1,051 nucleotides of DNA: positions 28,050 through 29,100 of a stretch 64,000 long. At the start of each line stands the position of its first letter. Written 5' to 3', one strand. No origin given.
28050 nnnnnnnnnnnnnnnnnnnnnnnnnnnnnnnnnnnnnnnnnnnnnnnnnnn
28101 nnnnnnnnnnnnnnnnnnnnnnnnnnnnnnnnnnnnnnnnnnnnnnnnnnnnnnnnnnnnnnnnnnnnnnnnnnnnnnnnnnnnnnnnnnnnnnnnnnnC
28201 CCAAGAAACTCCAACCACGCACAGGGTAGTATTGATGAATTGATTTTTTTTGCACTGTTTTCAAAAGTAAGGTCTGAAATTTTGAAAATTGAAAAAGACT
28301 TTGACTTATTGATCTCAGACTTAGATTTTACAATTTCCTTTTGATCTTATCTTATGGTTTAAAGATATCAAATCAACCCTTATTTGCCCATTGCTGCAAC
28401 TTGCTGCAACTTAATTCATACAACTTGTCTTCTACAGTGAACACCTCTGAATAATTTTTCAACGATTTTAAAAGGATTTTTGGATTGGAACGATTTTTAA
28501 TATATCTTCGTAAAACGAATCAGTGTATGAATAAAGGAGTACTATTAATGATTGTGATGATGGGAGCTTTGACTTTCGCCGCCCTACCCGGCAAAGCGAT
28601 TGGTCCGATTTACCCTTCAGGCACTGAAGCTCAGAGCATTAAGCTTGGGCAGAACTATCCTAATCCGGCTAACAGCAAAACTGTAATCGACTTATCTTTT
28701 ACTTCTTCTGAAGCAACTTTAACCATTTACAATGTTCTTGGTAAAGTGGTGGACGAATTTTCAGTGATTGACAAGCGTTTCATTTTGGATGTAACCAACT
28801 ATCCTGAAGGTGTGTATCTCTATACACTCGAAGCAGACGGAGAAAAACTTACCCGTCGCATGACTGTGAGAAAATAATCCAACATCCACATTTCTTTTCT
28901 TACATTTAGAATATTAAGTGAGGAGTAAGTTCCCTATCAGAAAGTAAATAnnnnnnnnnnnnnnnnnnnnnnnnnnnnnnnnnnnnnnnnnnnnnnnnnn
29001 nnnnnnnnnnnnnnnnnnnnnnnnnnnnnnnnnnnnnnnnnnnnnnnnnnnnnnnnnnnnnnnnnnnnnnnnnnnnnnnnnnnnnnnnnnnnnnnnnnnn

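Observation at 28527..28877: Cargo-less T9SS protein made of a signal peptide plus a C-terminal sorting domain only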

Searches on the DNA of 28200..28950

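Call 66: search_rna_families(source=window, start=28200, end=28950, threshold=evalue, max_evalue=1)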
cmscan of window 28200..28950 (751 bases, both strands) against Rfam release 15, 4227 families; matches with E-value up to 1: 1.
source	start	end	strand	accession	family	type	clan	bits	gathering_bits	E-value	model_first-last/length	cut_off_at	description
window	28862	28930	-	RF00428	SNORA38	Gene; snRNA; snoRNA; HACA-box;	-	17.3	60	0.69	1-131/131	no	Small nucleolar RNA SNORA38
